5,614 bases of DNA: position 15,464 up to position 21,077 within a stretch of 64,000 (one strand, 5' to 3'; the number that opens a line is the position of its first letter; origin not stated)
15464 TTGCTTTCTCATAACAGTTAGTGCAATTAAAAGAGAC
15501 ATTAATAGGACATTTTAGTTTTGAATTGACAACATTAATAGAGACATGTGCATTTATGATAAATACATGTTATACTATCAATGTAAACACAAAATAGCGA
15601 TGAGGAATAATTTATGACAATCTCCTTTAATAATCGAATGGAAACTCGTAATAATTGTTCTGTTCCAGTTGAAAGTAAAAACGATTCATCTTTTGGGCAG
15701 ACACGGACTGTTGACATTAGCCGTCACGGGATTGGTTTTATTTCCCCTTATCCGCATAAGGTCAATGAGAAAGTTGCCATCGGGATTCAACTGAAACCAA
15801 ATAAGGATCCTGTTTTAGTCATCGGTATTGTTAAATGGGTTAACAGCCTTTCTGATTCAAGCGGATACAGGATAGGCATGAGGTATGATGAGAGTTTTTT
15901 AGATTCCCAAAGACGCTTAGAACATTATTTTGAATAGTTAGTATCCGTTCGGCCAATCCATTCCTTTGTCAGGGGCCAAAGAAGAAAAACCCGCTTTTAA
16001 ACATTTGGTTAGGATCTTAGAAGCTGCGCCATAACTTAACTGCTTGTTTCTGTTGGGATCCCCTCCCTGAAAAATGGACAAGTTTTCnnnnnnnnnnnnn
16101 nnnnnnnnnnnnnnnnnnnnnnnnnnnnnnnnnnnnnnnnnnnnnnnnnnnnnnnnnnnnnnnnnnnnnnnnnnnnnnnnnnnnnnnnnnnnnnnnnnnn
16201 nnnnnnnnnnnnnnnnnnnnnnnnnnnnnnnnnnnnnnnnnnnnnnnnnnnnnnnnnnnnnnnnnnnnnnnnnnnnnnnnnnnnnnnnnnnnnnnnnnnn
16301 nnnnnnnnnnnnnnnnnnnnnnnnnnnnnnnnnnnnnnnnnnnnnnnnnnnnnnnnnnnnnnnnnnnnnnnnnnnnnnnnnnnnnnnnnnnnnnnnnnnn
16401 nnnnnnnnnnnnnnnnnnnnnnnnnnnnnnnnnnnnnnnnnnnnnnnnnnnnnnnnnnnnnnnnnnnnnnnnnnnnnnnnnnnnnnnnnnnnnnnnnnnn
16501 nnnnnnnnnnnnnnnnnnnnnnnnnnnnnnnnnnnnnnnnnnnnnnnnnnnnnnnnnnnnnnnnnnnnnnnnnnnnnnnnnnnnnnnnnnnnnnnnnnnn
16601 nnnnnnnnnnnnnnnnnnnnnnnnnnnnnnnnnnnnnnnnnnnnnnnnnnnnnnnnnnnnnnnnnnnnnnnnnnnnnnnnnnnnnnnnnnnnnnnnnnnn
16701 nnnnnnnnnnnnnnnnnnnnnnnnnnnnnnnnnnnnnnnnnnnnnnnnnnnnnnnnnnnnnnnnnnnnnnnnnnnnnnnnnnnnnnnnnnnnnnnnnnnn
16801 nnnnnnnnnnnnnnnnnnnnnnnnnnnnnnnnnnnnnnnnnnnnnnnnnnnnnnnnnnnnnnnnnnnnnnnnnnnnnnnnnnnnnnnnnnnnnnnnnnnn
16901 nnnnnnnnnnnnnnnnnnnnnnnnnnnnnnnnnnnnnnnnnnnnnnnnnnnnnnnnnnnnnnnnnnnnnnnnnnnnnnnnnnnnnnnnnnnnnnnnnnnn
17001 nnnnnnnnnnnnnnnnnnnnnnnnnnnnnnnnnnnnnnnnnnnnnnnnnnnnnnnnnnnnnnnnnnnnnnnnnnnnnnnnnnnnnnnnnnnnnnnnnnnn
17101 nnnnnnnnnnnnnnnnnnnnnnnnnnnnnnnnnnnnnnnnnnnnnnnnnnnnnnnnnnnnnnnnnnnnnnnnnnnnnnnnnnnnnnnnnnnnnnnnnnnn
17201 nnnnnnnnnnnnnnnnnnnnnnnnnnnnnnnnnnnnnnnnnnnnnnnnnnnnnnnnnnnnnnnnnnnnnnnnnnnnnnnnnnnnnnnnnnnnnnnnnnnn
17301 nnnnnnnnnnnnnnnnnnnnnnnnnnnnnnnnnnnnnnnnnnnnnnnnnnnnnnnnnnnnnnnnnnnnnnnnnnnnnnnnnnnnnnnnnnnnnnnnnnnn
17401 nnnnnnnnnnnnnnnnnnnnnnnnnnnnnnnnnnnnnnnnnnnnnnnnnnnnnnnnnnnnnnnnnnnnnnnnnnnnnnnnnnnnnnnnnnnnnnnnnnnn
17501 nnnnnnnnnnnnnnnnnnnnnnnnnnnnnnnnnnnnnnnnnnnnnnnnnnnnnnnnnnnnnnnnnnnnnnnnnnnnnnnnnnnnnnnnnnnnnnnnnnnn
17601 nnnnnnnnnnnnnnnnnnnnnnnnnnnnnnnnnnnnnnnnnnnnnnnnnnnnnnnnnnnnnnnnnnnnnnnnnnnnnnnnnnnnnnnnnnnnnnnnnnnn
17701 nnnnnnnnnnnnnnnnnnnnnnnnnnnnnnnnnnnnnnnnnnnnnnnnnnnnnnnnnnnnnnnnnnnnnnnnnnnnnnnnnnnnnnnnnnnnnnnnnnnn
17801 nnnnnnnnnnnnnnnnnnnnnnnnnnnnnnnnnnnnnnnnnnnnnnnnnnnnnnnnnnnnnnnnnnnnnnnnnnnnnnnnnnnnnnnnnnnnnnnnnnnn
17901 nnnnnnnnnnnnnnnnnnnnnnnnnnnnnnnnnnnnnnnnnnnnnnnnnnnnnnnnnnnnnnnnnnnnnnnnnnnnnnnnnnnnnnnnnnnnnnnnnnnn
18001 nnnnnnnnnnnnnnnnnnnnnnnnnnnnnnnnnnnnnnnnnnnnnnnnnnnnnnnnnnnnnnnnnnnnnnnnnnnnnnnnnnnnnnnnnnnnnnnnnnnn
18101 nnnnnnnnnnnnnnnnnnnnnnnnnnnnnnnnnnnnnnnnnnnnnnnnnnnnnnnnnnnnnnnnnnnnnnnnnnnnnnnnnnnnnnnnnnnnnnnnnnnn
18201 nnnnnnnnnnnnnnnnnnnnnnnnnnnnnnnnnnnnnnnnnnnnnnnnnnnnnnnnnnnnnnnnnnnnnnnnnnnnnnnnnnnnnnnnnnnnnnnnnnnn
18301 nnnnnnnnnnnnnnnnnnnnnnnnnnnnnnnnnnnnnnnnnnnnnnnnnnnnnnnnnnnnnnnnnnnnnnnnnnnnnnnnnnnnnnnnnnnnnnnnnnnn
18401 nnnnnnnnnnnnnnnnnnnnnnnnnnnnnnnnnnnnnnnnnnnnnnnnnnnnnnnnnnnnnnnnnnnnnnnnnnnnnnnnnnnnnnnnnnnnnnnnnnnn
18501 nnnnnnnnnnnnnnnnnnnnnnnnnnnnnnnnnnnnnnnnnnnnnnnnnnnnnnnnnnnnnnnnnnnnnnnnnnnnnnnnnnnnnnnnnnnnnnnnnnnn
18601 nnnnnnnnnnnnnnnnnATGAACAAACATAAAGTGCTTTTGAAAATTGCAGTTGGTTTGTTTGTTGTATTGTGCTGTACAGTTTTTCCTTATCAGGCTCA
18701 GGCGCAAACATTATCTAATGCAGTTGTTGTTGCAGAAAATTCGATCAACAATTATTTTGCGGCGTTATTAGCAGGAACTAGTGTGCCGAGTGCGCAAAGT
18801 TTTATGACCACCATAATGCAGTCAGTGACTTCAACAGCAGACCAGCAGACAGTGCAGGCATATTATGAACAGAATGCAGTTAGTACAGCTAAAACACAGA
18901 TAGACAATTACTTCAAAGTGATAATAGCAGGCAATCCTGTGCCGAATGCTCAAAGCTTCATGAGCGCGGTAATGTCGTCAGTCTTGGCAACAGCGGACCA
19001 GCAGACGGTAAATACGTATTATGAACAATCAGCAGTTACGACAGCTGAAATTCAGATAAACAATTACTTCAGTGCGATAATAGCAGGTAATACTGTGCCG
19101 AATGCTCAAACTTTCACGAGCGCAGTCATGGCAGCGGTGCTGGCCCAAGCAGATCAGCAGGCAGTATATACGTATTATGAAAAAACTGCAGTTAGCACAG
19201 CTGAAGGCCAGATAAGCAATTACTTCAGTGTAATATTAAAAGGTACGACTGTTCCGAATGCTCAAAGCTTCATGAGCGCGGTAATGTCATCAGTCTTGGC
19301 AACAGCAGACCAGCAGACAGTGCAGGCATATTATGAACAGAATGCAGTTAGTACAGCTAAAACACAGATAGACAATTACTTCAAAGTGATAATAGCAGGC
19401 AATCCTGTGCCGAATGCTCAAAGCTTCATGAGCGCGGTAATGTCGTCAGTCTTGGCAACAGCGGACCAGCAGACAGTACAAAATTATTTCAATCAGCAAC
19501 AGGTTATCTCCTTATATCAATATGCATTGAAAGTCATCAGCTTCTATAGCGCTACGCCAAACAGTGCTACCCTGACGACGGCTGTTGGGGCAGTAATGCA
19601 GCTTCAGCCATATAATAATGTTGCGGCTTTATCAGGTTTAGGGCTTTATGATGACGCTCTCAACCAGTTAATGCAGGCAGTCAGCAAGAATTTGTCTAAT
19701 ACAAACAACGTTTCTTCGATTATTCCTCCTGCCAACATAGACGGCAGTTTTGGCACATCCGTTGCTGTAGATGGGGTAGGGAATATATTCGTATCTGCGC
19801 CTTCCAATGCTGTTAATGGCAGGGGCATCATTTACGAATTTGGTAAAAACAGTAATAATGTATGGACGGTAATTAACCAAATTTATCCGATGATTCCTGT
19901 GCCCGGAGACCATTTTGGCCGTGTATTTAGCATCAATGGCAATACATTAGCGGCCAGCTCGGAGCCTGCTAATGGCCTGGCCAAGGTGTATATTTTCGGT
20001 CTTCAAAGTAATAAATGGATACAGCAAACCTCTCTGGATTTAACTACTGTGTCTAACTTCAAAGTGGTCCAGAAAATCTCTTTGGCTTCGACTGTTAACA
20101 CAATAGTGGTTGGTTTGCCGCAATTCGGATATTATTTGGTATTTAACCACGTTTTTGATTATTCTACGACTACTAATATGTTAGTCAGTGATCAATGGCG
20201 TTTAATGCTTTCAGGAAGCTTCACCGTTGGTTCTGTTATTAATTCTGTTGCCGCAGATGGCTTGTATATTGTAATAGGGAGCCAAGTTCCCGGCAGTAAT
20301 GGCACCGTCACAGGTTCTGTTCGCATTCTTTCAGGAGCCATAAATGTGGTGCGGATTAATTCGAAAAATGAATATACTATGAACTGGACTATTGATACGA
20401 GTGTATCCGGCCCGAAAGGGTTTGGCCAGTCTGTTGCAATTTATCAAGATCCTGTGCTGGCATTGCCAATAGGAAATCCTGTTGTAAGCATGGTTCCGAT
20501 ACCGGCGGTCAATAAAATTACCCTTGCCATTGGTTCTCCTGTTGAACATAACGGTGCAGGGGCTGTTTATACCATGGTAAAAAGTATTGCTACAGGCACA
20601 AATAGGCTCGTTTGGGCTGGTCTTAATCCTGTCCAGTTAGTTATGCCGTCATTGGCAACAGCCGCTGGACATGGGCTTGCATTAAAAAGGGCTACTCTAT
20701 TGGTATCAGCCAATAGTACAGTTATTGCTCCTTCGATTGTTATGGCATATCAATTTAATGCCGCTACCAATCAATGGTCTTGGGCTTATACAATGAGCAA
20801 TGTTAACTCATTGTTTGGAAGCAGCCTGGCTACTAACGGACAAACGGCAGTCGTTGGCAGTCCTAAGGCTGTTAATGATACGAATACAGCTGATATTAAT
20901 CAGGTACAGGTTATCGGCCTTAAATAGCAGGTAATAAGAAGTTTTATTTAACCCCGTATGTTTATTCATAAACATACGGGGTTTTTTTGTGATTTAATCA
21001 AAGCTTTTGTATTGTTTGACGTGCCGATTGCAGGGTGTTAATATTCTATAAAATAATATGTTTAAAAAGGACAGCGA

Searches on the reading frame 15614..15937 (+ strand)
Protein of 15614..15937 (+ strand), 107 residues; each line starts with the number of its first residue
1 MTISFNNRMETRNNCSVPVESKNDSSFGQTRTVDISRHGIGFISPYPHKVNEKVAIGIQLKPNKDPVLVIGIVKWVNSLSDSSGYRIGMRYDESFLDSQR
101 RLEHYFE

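Call 8: search_protein_families(library=pfam, proteins=[window:15614-15937:+], max_evalue=0.01)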
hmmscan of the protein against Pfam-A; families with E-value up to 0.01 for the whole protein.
window:15614-15937:+ (107 aa): 1 family
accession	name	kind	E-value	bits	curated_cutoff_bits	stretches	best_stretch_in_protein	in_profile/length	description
PF07238.19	PilZ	-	1.1e-11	45.4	22.5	1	7-106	2-100/102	PilZ domain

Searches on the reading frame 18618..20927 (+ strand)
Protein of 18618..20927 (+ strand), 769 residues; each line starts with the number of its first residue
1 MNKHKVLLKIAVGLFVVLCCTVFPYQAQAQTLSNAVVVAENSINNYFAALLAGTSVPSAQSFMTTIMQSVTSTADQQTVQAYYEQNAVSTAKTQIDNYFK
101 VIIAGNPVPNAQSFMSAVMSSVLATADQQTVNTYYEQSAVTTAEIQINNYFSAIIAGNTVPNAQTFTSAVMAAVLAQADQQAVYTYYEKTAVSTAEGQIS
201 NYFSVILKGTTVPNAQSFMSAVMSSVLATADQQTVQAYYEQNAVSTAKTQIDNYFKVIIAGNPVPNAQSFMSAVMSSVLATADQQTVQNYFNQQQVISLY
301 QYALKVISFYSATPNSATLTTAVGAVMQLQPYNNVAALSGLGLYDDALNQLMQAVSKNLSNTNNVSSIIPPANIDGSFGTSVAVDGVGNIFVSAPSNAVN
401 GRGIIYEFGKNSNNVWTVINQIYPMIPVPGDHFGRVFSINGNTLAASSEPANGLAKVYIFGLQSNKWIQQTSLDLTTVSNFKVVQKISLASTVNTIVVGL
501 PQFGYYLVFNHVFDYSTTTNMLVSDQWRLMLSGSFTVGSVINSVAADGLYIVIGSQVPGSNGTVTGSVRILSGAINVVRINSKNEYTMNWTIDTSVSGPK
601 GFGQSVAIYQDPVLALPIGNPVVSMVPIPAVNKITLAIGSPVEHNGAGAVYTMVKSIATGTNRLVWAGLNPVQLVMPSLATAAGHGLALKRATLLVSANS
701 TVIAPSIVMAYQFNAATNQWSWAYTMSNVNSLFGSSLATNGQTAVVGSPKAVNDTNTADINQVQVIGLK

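Call 8: search_protein_families(library=pfam, proteins=[window:18618-20927:+], max_evalue=0.01)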
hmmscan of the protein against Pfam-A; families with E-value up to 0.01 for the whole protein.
window:18618-20927:+ (769 aa): 3 families
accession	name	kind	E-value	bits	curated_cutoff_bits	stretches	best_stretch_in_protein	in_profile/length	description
PF14312.12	FG-GAP_2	-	3.1e-09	37.3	23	0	732-753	17-38/49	FG-GAP repeat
PF24043.1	DUF7352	-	2.6e-05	24.8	27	0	70-119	29-76/97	Domain of unknown function (DUF7352)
PF17397.7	TSX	-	0.00011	22.8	25.8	0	69-133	71-135/145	TSX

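Call 9: find_encoding_contigs(protein=window:18618-20927:+, flank=3000, max_places=6)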
Protein window:18618-20927:+ (769 aa): no gene with exactly this product is on record in the collection.

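Call 10: find_homologous_proteins(query=window:18618-20927:+)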
Query window:18618-20927:+ (769 aa): 5 proteins with E <= 0.001 among 8000 candidates.
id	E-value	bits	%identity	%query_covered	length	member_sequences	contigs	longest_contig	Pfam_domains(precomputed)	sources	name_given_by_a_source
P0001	0.0e+0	1630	100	100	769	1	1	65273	PF14312.13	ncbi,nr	ncbi:MAG: hypothetical protein HQL12_07910 [Candidatus Omnitrophica bacterium]|nr:hypothetical prote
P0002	5.2e-176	605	59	68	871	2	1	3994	PF14312.13,PF25833.1,PF00041.28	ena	-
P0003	1.9e-160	554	34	97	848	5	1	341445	-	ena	-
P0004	1.8e-159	551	53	68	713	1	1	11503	-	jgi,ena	-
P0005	1.4e-125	439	27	93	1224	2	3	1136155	PF06594.18,PF14312.13,PF09432.16,PF09293.16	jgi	jgi:hypothetical protein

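Call 11: find_encoding_contigs(protein=P0002, flank=4000, max_places=3)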
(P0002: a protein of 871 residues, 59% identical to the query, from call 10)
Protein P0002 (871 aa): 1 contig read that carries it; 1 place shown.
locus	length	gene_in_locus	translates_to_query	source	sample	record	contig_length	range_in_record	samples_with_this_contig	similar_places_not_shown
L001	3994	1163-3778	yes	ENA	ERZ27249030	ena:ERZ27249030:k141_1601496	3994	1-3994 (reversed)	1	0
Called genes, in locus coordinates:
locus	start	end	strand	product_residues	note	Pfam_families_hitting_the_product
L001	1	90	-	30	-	?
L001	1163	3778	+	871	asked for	PF00041:fn3 (faint), PF25833:Fn3_SaeA_3rd (faint), PF14312:FG-GAP_2 (faint)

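Call 12: find_encoding_contigs(protein=P0003, flank=4000, max_places=3)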
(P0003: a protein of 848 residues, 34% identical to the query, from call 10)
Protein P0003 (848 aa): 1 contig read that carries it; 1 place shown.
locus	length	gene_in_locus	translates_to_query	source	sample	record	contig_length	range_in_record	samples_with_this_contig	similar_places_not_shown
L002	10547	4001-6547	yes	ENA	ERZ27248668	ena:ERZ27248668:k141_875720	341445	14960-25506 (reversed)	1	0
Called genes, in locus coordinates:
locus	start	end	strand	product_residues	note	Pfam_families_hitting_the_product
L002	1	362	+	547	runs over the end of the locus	PF00118:Cpn60_TCP1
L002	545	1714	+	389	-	PF00478:IMPDH, PF05690:ThiG (faint), PF01070:FMN_dh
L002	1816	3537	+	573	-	PF00117:GATase, PF07722:Peptidase_C26 (faint), PF02540:NAD_synthase, PF00958:GMP_synt_C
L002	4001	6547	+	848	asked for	-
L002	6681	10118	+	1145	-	PF02811:PHP, PF07733:DNA_pol3_alpha, PF17657:DNA_pol3_finger, PF14579:HHH_6, PF01336:tRNA_anti-codon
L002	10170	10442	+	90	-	PF00216:Bac_DNA_binding, PF18291:HU-HIG (weak)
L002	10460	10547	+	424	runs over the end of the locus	PF13393:tRNA-synt_His, PF00587:tRNA-synt_2b, PF03129:HGTP_anticodon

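Call 13: find_encoding_contigs(protein=P0004, flank=4000, max_places=3)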
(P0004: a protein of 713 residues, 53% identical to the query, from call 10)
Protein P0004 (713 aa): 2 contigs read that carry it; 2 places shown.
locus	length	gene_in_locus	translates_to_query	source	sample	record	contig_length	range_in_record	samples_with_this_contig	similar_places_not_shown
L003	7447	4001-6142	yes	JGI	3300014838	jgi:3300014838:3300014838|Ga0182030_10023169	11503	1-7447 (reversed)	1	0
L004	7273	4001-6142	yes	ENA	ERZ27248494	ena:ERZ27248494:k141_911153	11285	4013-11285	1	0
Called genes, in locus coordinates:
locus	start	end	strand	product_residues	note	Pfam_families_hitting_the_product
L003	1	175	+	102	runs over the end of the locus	PF04365:BrnT_toxin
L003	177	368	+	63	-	-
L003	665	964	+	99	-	PF09907:HigB_toxin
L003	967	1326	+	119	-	-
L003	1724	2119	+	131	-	PF00436:SSB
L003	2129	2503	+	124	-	PF02732:ERCC4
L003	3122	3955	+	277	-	PF14610:Psg1 (faint)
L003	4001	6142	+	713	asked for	-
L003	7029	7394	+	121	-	-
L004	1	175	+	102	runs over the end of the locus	PF04365:BrnT_toxin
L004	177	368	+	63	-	-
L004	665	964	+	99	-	PF09907:HigB_toxin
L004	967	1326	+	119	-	-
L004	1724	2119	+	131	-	PF00436:SSB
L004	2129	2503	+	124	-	PF02732:ERCC4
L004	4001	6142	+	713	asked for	-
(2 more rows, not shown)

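Call 14: find_encoding_contigs(protein=P0005, flank=4000, max_places=3)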
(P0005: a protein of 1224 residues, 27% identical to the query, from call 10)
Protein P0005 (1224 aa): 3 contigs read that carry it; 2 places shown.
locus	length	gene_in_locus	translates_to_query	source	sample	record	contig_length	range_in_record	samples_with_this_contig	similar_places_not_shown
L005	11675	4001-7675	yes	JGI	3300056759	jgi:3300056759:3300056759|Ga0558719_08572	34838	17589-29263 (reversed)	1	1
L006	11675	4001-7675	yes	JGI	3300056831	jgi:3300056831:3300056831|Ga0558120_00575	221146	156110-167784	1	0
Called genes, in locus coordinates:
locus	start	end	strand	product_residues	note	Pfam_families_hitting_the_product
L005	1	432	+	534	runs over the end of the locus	PF20154:LNT_N, PF00795:CN_hydrolase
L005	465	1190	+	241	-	PF00072:Response_reg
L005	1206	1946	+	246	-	PF00072:Response_reg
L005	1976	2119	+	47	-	PF04008:Adenosine_kin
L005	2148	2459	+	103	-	PF04008:Adenosine_kin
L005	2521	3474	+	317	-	PF03279:Lip_A_acyltrans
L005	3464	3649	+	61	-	-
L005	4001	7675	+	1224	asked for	PF06594:HCBP_related (faint), PF09293:RNaseH_C (faint), PF09432:THP2 (faint), PF14312:FG-GAP_2 (faint)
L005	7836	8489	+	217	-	PF00702:Hydrolase, PF08282:Hydrolase_3 (faint), PF12710:HAD (weak), PF13419:HAD_2, PF13242:Hydrolase_like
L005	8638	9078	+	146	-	-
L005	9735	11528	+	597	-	PF14559:TPR_19 (faint)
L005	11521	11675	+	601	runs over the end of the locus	PF13371:TPR_9 (faint), PF24575:TPR_Slam (faint), PF23914:TPR_CcmH_CycH (faint), PF07719:TPR_2 (faint), PF12895:ANAPC3 (faint), PF00515:TPR_1, PF13181:TPR_8 (weak), PF14559:TPR_19 (weak), +8 more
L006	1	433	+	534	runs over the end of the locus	PF20154:LNT_N, PF00795:CN_hydrolase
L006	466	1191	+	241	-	PF00072:Response_reg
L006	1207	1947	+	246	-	PF00072:Response_reg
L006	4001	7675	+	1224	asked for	PF06594:HCBP_related (faint), PF09293:RNaseH_C (faint), PF09432:THP2 (faint), PF14312:FG-GAP_2 (faint)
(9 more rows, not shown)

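Call 85: predict_structure(alignment_id=A3)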
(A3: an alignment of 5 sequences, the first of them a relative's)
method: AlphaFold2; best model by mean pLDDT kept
length: 769 residues; sequences in the alignment: 5
mean_pLDDT: 76.6   pTM: 0.56
mean pLDDT of the five models: 76.6, 74.2, 72.7, 62.5, 61.7
residues with pLDDT >= 90: 81; 70-90: 531; 50-70: 100; < 50: 57
segments of 3 or more residues with pLDDT < 50: 1-32, 359-364, 702-704, 751-760
pLDDT, mean of each block of 10 residues (from residue 1): 32 33 31 69 82 79 84 78 82 84 75 83 79 84 84 74 80 81 84 83 71 74 79 83 81 78 71 77 80 81 83 74 79 54 67 58 59 69 88 74 84 83 79 86 86 86 89 81 86 89 90 84 86 86 90 87 83 83 84 88 90 63 62 88 65 84 76 75 84 84 66 79 70 81 78 39 64
secondary structure, 60 per line:
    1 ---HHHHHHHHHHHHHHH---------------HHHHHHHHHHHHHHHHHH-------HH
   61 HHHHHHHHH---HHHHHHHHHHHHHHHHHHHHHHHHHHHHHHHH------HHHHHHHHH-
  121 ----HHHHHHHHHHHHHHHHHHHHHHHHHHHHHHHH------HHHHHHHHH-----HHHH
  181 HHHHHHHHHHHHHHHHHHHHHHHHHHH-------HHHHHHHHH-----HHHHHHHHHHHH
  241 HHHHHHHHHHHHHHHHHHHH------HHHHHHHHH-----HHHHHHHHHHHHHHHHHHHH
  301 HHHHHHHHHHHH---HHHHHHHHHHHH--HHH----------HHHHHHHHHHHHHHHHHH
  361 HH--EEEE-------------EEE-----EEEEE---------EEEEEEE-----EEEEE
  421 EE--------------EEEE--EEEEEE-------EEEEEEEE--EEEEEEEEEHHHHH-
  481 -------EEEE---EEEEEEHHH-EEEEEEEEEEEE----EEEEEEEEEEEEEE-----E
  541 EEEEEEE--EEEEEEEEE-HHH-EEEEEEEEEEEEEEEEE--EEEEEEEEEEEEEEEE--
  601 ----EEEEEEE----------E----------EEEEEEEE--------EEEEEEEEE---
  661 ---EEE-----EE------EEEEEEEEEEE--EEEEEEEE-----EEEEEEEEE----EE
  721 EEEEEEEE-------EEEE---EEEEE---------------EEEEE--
elements in order (helices of 4 or more, strands of 3 or more residues): H4-18 H34-51 H59-69 H73-104 H111-119 H125-156 H163-171 H177-207 H215-223 H229-260 H267-275 H281-312 H316-327 H343-362 E365-368 E382-384 E390-394 E404-410 E416-422 E437-440 E443-448 E456-463 E466-474 H475-479 E488-491 E495-500 E505-516 E521-534 E540-547 E550-558 E564-580 E583-598 E605-611 E633-640 E649-657 E664-666 E680-690 E693-700 E706-714 E719-728 E736-739 E743-747 E763-767

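Call 87: fold_search(model_id=the predicted structure, library=pdb)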
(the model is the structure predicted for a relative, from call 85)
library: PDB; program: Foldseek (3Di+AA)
matches with E <= 10: 990; with E <= 0.001: 76
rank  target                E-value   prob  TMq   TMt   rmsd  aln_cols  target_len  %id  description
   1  3v4v_C                1.3e-07  1.00  0.34  0.44   6.8       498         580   15  crystal structure of a4b7 headpiece complexed with Fab ACT-1 and RO0505376 (released 2012-01-11)
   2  9p96_A                3.5e-07  1.00  0.33  0.41   7.4       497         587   15  CryoEM structure of the apo integrin alpha4beta7 (released 2025-09-24)
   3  3v4p_A                3.6e-07  1.00  0.34  0.44   6.8       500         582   15  crystal structure of a4b7 headpiece complexed with Fab ACT-1 (released 2012-01-11)
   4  6bcu_W                3.8e-07  1.00  0.25  0.19  35.1       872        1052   10  Cryo-EM structure of the activated RHEB-mTORC1 refined to 3.4 angstrom (released 2017-12-20)
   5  3v4p_C                6.5e-07  1.00  0.34  0.44   6.8       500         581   15  crystal structure of a4b7 headpiece complexed with Fab ACT-1 (released 2012-01-11)
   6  4irz_A                1.0e-06  1.00  0.33  0.42   7.2       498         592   15  Crystal structure of A4b7 headpiece complexed with Fab Natalizumab (released 2013-09-25)
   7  9ltj_B                4.2e-06  1.00  0.13  0.13  22.7       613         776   10  Cryo-EM structure of DDB1-DDA1-DET1 complex (released 2026-01-28)
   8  9lvk_Q                5.6e-06  1.00  0.25  0.54   7.8       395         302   10  Cryo-EM structure of CASTOR1 bound human GATOR2 complex (released 2025-08-13)
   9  9lvk_G                7.9e-06  1.00  0.27  0.59   7.6       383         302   12  Cryo-EM structure of CASTOR1 bound human GATOR2 complex (released 2025-08-13)
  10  9lvj_Q                1.1e-05  1.00  0.27  0.59   7.7       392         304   12  Cryo-EM structure of Sestrin2 bound human GATOR2 complex (released 2025-08-13)
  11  5es4_C                1.6e-05  1.00  0.33  0.29   7.0       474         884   15  RE-REFINEMENT OF INTEGRIN ALPHAXBETA2 ECTODOMAIN IN THE CLOSED/BENT CONFORMATION (released 2016-03-02)
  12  3i2n                  1.8e-05  1.00  0.27  0.53   7.7       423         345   11  Crystal Structure of WD40 repeats protein WDR92 (released 2009-08-18)
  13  5es4_G                2.2e-05  1.00  0.33  0.29   7.1       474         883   13  RE-REFINEMENT OF INTEGRIN ALPHAXBETA2 ECTODOMAIN IN THE CLOSED/BENT CONFORMATION (released 2016-03-02)
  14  7uxc_C                2.2e-05  1.00  0.25  0.18  39.4       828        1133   10  cryo-EM structure of the mTORC1-TFEB-Rag-Ragulator complex with symmetry expansion (released 2022-11-30)
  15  1c9l_A                2.5e-05  1.00  0.27  0.51   8.3       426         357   12  PEPTIDE-IN-GROOVE INTERACTIONS LINK TARGET PROTEINS TO THE B-PROPELLER OF CLATHRIN (released 2000-02-07)
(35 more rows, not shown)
